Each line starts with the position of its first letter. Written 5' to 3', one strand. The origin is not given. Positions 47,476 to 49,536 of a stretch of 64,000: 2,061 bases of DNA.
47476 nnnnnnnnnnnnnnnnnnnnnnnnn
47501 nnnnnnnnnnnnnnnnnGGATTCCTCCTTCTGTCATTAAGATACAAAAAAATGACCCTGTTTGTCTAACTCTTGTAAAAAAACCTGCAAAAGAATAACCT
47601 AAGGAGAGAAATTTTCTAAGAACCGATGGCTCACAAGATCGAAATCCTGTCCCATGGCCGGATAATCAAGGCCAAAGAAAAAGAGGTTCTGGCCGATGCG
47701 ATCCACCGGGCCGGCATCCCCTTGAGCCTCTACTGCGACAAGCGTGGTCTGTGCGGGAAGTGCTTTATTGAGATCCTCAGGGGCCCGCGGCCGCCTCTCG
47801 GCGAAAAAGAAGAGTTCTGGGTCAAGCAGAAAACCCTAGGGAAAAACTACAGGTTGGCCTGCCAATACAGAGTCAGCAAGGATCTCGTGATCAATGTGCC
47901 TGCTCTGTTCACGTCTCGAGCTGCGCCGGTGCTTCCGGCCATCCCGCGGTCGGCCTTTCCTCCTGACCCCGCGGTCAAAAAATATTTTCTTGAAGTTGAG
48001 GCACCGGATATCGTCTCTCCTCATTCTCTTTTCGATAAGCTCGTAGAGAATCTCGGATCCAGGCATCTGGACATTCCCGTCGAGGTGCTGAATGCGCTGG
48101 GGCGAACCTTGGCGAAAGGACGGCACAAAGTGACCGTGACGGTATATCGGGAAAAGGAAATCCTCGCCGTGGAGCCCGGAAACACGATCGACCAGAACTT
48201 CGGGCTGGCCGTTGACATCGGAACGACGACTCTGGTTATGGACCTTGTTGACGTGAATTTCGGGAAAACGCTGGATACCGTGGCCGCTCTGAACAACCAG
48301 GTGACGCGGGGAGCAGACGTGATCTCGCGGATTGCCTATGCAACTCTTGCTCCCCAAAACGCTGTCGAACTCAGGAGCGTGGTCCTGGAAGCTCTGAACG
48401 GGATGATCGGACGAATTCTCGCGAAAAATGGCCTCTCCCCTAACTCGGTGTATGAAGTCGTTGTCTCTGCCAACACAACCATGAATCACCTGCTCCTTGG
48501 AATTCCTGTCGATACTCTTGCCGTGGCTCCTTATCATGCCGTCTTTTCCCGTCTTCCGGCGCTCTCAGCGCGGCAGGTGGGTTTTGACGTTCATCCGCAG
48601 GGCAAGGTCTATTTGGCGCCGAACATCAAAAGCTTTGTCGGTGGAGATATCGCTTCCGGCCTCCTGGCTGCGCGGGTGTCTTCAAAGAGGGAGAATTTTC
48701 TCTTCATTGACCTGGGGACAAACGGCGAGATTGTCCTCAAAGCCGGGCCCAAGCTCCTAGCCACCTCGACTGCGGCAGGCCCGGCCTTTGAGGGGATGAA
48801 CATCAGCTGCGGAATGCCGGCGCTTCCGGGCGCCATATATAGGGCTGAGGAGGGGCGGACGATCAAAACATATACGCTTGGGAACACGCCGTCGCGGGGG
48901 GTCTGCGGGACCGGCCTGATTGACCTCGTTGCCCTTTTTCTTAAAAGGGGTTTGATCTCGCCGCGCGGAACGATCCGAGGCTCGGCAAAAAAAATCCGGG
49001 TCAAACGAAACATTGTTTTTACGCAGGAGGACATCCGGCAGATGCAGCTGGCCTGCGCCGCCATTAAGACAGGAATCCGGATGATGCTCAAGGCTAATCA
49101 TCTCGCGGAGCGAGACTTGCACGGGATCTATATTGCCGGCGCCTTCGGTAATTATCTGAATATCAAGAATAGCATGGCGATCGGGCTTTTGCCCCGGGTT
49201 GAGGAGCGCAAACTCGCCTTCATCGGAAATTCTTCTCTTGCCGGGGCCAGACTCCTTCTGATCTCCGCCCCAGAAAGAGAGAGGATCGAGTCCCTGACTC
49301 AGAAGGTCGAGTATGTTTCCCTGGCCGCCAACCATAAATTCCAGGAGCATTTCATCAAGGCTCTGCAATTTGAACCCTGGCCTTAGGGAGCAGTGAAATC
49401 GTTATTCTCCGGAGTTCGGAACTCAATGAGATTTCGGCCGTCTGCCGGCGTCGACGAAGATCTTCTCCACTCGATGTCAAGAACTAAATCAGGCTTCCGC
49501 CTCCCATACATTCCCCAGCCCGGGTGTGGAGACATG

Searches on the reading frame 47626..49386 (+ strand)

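Call 18: search_protein_families(library=ncbifam, proteins=[window:47626-49386:+], max_evalue=0.01)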
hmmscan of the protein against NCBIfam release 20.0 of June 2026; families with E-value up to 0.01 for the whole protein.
window:47626-49386:+ (586 aa): 7 families
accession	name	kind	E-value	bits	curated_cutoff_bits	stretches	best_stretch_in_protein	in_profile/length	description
NF040756.1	corr_regen_AcsV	exception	1e-123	414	800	3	119-460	130-481/632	corrinoid activation/regeneration protein AcsV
TIGR04270.1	Rama_corrin_act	subfamily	8e-44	149.9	500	2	193-408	2-219/534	methylamine methyltransferase corrinoid protein reductive activase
TIGR01941.1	nqrF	equivalog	1.6e-06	27.3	295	1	12-92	42-121/405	NADH:ubiquinone reductase (Na(+)-transporting) subunit F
TIGR02007.1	fdx_isc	equivalog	1.8e-06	28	132.1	1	6-94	10-102/110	ISC system 2Fe-2S type ferredoxin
NF040810.1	BenC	equivalog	1.9e-06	27.3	430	1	12-94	13-94/333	benzoate 1,2-dioxygenase electron transfer component BenC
NF004317.0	PRK05713.1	equivalog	5.8e-05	22.5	338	1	15-91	12-84/312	iron-sulfur-binding ferredoxin reductase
NF008822.0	PRK11872.1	equivalog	0.0031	16.5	402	1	13-86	16-87/341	anthranilate 1,2-dioxygenase electron transfer component AntC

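Call 19: search_protein_families(library=pfam, proteins=[window:47626-49386:+], max_evalue=1)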
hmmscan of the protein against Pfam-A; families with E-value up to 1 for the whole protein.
window:47626-49386:+ (586 aa): 4 families
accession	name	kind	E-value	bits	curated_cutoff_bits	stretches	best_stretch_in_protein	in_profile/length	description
PF14574.11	RACo_C_ter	-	8.1e-70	235.3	27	1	356-582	1-249/261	C-terminal domain of RACo the ASKHA domain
PF17651.6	Raco_middle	-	9.7e-53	178.6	26.8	1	192-351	1-160/163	RACo middle region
PF17650.6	RACo_linker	-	3.9e-17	62.3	26.2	1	111-187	6-84/86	RACo linker region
PF00111.32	Fer2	-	1.3e-06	28.7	21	1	10-83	6-76/77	2Fe-2S iron-sulfur cluster binding domain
